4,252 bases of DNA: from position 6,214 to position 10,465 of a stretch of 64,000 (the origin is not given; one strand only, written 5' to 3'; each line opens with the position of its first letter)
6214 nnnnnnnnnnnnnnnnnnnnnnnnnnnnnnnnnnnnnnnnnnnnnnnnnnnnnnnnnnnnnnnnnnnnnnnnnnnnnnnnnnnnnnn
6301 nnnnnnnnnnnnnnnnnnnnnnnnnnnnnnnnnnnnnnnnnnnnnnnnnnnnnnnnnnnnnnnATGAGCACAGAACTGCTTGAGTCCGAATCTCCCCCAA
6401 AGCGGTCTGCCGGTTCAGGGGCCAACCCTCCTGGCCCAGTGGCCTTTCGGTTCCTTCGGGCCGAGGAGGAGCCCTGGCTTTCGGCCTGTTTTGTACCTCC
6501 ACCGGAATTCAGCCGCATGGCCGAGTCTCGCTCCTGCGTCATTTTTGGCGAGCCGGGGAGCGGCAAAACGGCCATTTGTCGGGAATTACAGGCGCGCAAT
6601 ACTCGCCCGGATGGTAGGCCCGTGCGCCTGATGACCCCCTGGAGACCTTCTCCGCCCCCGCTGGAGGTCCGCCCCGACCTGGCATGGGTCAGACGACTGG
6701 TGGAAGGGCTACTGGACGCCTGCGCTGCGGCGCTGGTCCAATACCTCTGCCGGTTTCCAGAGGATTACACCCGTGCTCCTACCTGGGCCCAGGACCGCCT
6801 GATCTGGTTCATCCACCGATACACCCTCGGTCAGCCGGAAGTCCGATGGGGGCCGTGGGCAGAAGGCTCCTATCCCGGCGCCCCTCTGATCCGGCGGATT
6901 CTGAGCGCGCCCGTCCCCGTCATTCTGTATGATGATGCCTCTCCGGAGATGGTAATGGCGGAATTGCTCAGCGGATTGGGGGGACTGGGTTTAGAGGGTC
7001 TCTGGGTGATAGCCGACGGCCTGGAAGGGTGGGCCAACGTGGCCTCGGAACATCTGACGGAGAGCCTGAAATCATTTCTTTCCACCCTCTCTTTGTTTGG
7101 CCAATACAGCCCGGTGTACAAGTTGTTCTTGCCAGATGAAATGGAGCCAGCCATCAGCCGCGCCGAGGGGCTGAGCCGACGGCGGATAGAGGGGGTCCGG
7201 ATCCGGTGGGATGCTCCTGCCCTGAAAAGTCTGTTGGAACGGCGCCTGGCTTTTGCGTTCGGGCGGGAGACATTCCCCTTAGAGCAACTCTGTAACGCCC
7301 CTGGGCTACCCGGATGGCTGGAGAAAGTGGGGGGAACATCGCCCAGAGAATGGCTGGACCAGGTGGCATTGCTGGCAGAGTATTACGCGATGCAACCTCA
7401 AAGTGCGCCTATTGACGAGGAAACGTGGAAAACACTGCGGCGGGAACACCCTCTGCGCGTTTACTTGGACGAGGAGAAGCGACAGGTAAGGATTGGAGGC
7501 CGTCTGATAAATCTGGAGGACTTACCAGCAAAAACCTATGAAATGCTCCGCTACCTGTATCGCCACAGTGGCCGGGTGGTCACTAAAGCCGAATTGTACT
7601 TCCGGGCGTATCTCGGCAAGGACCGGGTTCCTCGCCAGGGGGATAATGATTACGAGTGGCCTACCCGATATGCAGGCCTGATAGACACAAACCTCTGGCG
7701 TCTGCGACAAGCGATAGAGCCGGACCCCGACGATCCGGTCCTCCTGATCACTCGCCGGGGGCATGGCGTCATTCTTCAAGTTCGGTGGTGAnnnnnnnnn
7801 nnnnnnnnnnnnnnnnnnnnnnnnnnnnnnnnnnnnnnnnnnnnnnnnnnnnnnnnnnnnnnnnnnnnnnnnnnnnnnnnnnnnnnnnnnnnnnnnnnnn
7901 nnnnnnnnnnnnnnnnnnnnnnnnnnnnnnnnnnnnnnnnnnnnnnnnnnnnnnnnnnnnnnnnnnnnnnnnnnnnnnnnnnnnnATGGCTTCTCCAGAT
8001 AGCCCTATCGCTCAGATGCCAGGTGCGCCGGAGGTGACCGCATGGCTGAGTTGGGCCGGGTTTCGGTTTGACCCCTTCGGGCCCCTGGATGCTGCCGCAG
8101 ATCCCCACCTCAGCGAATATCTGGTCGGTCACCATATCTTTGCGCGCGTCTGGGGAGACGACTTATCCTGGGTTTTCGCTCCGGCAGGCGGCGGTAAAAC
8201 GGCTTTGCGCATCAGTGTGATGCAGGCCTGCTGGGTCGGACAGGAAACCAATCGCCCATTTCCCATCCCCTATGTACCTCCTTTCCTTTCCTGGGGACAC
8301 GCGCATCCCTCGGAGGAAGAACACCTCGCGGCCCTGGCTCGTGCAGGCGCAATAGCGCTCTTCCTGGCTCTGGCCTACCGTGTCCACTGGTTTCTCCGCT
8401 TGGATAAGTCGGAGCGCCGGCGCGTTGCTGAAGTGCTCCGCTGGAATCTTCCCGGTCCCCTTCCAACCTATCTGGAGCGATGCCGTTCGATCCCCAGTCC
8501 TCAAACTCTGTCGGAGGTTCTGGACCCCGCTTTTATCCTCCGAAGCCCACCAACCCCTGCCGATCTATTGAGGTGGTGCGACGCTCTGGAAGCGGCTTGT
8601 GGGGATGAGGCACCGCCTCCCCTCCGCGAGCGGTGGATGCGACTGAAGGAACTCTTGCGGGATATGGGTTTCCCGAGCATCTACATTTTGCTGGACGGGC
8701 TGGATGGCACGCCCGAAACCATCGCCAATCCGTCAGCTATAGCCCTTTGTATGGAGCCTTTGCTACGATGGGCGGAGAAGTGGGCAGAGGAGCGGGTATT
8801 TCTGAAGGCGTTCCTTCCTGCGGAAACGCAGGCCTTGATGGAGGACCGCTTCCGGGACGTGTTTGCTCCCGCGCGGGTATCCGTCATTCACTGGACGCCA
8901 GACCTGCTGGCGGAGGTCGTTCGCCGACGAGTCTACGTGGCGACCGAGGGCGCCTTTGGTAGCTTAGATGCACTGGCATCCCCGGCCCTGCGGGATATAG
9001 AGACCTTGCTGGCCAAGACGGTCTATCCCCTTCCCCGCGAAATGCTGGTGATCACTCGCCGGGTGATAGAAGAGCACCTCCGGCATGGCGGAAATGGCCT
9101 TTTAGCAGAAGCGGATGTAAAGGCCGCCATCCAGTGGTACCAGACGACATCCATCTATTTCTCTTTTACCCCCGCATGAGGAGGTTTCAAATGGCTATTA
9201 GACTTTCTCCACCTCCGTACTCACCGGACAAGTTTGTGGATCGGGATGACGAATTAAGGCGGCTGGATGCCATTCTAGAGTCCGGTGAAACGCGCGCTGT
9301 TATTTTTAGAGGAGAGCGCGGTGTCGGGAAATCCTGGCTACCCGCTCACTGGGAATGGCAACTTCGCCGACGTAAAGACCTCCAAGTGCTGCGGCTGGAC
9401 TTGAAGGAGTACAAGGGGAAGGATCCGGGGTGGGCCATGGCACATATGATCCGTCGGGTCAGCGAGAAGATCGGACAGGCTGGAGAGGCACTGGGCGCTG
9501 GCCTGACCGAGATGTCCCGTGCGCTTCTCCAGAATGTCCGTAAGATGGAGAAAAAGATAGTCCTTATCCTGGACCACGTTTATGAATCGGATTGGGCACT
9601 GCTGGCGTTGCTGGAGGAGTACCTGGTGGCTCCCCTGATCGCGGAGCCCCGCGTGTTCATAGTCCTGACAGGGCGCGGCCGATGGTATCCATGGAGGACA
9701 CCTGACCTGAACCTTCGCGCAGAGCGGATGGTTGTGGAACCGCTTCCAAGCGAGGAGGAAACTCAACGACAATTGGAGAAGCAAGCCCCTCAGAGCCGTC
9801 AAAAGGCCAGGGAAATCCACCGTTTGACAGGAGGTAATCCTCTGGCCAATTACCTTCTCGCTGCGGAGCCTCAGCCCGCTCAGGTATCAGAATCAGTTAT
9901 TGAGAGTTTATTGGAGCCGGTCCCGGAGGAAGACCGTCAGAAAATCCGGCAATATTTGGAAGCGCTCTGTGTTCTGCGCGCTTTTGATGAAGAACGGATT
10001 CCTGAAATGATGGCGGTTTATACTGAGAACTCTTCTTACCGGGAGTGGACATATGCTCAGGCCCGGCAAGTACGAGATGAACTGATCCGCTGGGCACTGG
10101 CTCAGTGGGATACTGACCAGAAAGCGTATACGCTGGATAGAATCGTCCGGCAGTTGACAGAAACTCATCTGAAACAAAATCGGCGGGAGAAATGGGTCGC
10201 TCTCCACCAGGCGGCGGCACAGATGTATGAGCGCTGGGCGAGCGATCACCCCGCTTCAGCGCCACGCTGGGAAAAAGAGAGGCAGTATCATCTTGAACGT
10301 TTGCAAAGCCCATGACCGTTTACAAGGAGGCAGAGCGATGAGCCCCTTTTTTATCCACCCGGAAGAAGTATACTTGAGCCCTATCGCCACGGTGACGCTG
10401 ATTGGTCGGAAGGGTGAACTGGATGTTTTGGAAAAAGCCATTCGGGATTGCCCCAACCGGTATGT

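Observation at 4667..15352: Seven-gene plus-strand array combining a three-paralog NTPase set, two STAND NTPases, a GNAT and an RRE-containing radical-SAM/SPASM enzyme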

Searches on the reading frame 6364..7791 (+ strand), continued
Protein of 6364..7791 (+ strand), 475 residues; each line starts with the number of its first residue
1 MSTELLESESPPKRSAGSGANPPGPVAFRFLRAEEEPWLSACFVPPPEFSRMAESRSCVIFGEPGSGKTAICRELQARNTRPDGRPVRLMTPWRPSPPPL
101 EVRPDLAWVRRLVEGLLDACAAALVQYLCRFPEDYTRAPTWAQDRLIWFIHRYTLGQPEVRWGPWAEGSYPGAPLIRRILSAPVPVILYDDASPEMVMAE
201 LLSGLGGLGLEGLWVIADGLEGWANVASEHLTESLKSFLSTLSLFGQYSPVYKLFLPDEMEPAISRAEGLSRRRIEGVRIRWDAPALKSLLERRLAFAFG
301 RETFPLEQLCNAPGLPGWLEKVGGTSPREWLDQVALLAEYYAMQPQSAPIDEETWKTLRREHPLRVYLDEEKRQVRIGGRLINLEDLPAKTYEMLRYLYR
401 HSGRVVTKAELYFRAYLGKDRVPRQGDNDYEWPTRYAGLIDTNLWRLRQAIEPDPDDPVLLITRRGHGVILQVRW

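Call 96: search_protein_families(library=padloc, alignment_id=A6, max_evalue=0.00001)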
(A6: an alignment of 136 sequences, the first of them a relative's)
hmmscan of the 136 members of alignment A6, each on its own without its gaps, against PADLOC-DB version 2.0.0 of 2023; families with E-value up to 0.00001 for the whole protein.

A. member 1, L002:88-1347:+ (419 aa): 0 families

B. families by the number of members that match (of 136 scanned): 135 families (the first 25 are shown)
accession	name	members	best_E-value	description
PDLC01154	NYN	5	4.9e-09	"LabA-like protein, NYN family nuclease"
PDLC04134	mad2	3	7.9e-25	mads_2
PDLC03029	MTase_I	1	3.1e-287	Type I methyltransferase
PDLC01387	Cas8b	1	7.5e-203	CAS-I-B; effector_LS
PDLC03387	MTase_II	1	3.2e-130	Type II methyltransferase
PDLC03252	MTase_II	1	3.7e-114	Type II methyltransferase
PDLC03562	REase_II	1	1.5e-92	Type II restriction enzyme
PDLC01197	Cas5b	1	1.3e-59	CAS-I-B; effector_G5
PDLC01457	WYL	1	5.1e-59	"CAS-I,CAS-II,CAS-III,CAS-IV,CAS-V,CAS-VI; associated_signaling"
PDLC03336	MTase_II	1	7.4e-57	Type II methyltransferase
PDLC01535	Cmr6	1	3.1e-56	"CAS-III-B,CAS-III-C; effector_G7"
PDLC00988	Cmr6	1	4.3e-52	Cmr6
PDLC01300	Cas7b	1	5.6e-48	CAS-I-B; effector_G7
PDLC03031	MTase_I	1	6.7e-48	Type I methyltransferase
PDLC00961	Cas7b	1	8.1e-46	"CRISPR-associated protein Cas7/Cst2/DevR, subtype I-B/TNEAP"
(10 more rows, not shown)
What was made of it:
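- Flanks of some loci hold RM, CRISPR-Cas I-B/III-B, WYL, mad2 and PDC genes (call 96).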

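Call 97: search_protein_families(library=pfam, alignment_id=A6, max_evalue=0.00001)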
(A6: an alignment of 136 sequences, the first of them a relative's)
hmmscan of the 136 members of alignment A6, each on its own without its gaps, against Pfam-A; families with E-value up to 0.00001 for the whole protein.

A. member 1, L002:88-1347:+ (419 aa): 4 families
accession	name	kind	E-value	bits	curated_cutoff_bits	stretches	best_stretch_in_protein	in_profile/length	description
PF22599.2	SecDF_P1_head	-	1.4e-22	80.2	27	1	131-226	18-114/114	SecDF, P1 head subdomain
PF21760.3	SecD_1st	-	3.1e-21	75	27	1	12-68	1-57/60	Protein translocase subunit SecDF, P1 domain, N-terminal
PF02355.23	SecD_SecF_C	-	2.9e-12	46.8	20.5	1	231-402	16-186/189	Protein export membrane protein SecD/SecF, C-terminal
PF03176.21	MMPL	-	5.1e-06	26.1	20.5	1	244-414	141-318/333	MMPL family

B. families by the number of members that match (of 136 scanned): 108 families (the first 25 are shown)
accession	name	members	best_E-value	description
PF01145.31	Band_7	7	3.9e-14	SPFH domain / Band 7 family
PF01936.24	NYN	6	3e-24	NYN domain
PF03483.22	B3_4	3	7.3e-64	B3/4 domain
PF17759.6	tRNA_synthFbeta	3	1.3e-60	Phenylalanyl tRNA synthetase beta chain CLM domain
PF03147.19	FDX-ACB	3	1e-28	Ferredoxin-fold anticodon binding domain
PF03484.21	B5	3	2.5e-21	tRNA synthetase B5 domain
PF00528.27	BPD_transp_1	3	5.8e-20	Binding-protein-dependent transport system inner membrane component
PF01053.26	Cys_Met_Meta_PP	2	1.4e-134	Cys/Met metabolism PLP-dependent enzyme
PF00535.33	Glycos_transf_2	2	2.1e-25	Glycosyl transferase family 2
PF13424.12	TPR_12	2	7.6e-16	Tetratricopeptide repeat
PF13367.11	PrsW-protease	2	3.6e-14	PrsW family intramembrane metalloprotease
PF19960.5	EAD7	2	1.5e-12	Effector-associated domain 7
PF01588.26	tRNA_bind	2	2.5e-12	Putative tRNA binding domain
PF13641.12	Glyco_tranf_2_3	2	8.9e-12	Glycosyltransferase like family 2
PF00155.27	Aminotran_1_2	2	1.8e-11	Aminotransferase class I and II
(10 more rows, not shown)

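Call 101: list_cluster_members(proteins=[P0001, P0216, P0096])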
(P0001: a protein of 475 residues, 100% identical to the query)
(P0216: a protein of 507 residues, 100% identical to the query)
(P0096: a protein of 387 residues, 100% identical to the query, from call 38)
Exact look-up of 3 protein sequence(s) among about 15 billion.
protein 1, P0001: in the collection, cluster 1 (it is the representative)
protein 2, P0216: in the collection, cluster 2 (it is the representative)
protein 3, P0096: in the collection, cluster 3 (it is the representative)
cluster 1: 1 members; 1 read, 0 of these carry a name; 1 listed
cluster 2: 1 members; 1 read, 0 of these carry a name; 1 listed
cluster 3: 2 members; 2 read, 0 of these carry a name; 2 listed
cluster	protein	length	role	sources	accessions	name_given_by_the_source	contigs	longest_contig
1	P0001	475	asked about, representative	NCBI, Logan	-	-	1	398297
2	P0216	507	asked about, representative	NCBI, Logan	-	-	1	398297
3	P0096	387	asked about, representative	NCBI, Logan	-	-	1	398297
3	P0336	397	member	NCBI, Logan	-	-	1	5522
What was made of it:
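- Tried and rejected: Cluster look-up gave no organism name (call 101).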

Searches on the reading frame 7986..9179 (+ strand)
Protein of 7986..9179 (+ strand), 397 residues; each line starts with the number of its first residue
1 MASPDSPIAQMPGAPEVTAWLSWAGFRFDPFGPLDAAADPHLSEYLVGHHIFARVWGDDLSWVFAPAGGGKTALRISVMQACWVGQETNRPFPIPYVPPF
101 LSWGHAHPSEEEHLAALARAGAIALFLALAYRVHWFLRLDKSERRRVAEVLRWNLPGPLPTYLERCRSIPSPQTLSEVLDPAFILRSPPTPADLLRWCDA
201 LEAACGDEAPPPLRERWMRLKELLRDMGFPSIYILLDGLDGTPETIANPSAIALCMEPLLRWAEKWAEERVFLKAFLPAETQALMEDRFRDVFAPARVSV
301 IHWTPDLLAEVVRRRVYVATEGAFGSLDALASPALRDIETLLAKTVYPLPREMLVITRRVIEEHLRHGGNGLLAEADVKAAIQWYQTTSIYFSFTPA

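Call 4: search_protein_families(library=pfam, proteins=[window:7986-9179:+], max_evalue=0.01)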
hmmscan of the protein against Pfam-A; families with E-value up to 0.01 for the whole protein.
window:7986-9179:+ (397 aa): 0 families
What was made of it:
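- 7986..9179 (+): g3: stand-alone DS-41/Sll1717-like ORC/Cdc6-type AAA+ ATPase (GGGKT; LDGLDG). With g7, the best-conserved protein of the cassette. No Pfam hit (call 4).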

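Call 5: search_protein_families(library=padloc, proteins=[window:7986-9179:+], max_evalue=0.01)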
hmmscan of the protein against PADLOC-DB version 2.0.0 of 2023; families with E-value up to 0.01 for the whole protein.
window:7986-9179:+ (397 aa): 0 families

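Call 6: search_protein_families(library=ncbifam, proteins=[window:7986-9179:+], max_evalue=0.01)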
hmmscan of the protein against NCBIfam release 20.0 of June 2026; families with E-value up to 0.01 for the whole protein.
window:7986-9179:+ (397 aa): 2 families
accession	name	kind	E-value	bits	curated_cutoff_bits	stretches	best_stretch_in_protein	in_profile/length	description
NF053860.1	DS41_1_antiphage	equivalog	2.3e-22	79.6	370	2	215-389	201-375/448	anti-phage protein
NF047389.1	ATPase_Sll1717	subfamily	1.5e-10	40.8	75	1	219-387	173-351/454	P-loop ATPase, Sll1717 family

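Call 28: search_solved_structures(query=window:7986-9179:+, max_evalue=1)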
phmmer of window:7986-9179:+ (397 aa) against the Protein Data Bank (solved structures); distinct sequences matched with E-value up to 1: 0.

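Call 38: find_homologous_proteins(query=window:7986-9179:+, max_evalue=0.001)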
Query window:7986-9179:+ (397 aa): 141 proteins with E <= 0.001 among 8000 candidates; the best 120 are listed.
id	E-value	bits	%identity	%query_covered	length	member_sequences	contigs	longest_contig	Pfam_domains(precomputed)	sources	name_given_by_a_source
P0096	7.6e-263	890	100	97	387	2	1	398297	-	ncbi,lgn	-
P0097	2.0e-228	777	85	99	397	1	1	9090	-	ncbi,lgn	-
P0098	7.9e-225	765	85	97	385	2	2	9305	-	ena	-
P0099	8.3e-224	761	84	97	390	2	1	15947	-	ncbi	-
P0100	5.3e-219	745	83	98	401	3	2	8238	-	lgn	-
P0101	1.2e-201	688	77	99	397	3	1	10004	-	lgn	-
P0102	1.1e-189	649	73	97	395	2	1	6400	-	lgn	-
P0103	3.5e-187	641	72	97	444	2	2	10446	-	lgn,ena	-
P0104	4.8e-184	630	70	98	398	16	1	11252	-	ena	-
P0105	4.0e-168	578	68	96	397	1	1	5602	-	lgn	-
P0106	2.5e-166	572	67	97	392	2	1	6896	-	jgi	-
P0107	1.8e-165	569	64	99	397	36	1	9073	-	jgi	-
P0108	3.9e-162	558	64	96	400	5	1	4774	-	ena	-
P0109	6.2e-162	558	64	96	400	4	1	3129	-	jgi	-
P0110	6.2e-161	554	64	95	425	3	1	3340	-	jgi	-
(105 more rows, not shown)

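Call 41: search_solved_structures(query=A3, max_evalue=1)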
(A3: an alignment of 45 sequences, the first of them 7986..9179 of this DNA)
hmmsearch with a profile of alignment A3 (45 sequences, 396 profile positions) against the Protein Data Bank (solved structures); distinct sequences matched with E-value up to 1: 2.
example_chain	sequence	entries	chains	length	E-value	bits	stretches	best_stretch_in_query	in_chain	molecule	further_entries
6tl4_A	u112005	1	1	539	0.5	12.4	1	67-101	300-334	Phytochrome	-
8f5h_A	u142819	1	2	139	0.72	11.9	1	154-258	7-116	S2hlx_EX_19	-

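Call 50: predict_structure(alignment_id=A3)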
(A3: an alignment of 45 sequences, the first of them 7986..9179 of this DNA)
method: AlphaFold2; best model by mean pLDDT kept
length: 397 residues; sequences in the alignment: 45
mean_pLDDT: 92.3   pTM: 0.89
mean pLDDT of the five models: 92.3, 91.7, 91.6, 91.0, 89.9
residues with pLDDT >= 90: 339; 70-90: 39; 50-70: 4; < 50: 15
segments of 3 or more residues with pLDDT < 50: 1-12, 395-397
pLDDT, mean of each block of 10 residues (from residue 1): 34 77 95 86 92 95 95 94 89 96 94 98 98 97 98 97 97 94 88 98 95 97 97 96 89 96 96 97 96 95 97 97 95 94 96 96 93 96 93 57
secondary structure, 60 per line:
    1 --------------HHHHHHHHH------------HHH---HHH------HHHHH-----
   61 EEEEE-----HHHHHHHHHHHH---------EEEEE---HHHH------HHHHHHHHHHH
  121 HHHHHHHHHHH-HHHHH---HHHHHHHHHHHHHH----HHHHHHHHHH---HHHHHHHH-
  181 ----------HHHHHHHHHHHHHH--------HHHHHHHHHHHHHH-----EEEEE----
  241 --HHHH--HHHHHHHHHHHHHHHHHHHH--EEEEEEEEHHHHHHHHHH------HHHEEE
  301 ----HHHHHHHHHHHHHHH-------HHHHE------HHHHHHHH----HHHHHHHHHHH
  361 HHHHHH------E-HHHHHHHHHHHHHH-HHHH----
elements in order: H15-23 H51-55 E61-65 H71-82 E92-96 H100-103 H110-131 H133-137 H141-154 H159-168 H172-179 H191-204 H213-226 E232-236 H243-246 H249-268 E271-278 H279-288 E298-300 H305-319 H327-330 H338-345 H350-366 H375-388 H390-393
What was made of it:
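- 7986..9179 (+): AF2 pLDDT 92 (call 50).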

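Call 91: search_protein_families(library=ncbifam, alignment_id=A3, max_evalue=0.001)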
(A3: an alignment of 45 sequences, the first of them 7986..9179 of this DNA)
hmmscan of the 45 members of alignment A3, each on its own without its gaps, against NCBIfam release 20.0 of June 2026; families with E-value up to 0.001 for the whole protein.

A. member 1, window:7986-9179:+ (397 aa): 2 families
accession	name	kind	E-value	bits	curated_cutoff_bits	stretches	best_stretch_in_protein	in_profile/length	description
NF053860.1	DS41_1_antiphage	equivalog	2.3e-22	79.6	370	2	215-389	201-375/448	anti-phage protein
NF047389.1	ATPase_Sll1717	subfamily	1.5e-10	40.8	75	1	219-387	173-351/454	P-loop ATPase, Sll1717 family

B. families by the number of members that match (of 45 scanned): 2 families
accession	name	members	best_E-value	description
NF053860.1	DS41_1_antiphage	45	9.5e-37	anti-phage protein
NF047389.1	ATPase_Sll1717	45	4.9e-18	P-loop ATPase, Sll1717 family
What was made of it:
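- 7986..9179 (+): All 45 orthologs hit the DS41_1 model, best E 9.5e-37 (call 91).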

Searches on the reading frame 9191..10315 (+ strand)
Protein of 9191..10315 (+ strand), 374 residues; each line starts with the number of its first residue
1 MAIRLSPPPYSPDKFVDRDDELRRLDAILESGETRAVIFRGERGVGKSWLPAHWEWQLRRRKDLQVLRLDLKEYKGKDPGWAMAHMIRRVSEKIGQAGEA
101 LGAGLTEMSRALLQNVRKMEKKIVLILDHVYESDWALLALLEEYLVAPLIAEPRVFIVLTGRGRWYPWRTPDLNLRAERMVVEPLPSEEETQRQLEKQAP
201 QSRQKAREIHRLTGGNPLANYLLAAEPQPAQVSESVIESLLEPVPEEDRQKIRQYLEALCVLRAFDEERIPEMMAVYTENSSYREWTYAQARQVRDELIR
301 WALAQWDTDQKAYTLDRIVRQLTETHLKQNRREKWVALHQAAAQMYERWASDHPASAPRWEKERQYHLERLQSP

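Call 4: search_protein_families(library=pfam, proteins=[window:9191-10315:+], max_evalue=0.01)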
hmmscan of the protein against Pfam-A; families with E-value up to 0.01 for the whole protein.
window:9191-10315:+ (374 aa): 4 families
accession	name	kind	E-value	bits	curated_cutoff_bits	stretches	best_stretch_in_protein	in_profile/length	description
PF01637.24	ATPase_2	-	2.1e-10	41.2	33.2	1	15-218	1-220/225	ATPase domain predominantly from Archaea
PF13191.12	AAA_16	-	6.4e-06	27.2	32.6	1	14-143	1-154/167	AAA ATPase domain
PF25000.1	DUF7779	-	0.00012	22.7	27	1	259-331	14-94/95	Domain of unknown function (DUF7779)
PF13401.12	AAA_22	-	0.0083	16.9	27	0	36-129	7-92/130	AAA domain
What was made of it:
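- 9191..10315 (+): g4: STAND-type NTPase without a sensor repeat domain (ATPase_2/AAA_16 + DUF7779). Pfam ATPase_2 at 41.2 bits, above the 33.2 cut-off (call 4).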

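Call 5: search_protein_families(library=padloc, proteins=[window:9191-10315:+], max_evalue=0.01)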
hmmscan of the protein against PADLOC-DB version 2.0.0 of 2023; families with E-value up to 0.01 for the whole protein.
window:9191-10315:+ (374 aa): 0 families

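Call 6: search_protein_families(library=ncbifam, proteins=[window:9191-10315:+], max_evalue=0.01)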
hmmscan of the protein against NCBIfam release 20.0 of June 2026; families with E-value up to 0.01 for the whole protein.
window:9191-10315:+ (374 aa): 1 family
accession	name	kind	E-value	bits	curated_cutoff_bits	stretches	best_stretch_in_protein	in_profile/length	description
TIGR02928.1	TIGR02928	subfamily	1.2e-06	27.7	181.3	1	9-130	11-138/366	orc1/cdc6 family replication initiation protein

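Call 30: search_solved_structures(query=window:9191-10315:+, max_evalue=1)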
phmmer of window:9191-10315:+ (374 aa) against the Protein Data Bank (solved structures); distinct sequences matched with E-value up to 1: 1.
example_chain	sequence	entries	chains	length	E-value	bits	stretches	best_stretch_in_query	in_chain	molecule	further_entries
2dai_A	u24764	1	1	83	0.41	12.9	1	297-354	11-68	Ubiquitin associated domain containing 1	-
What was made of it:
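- Tried and rejected: The PDB search with g3 (single sequence and profile) and with g4 found nothing useful (calls 28, 30, 41).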
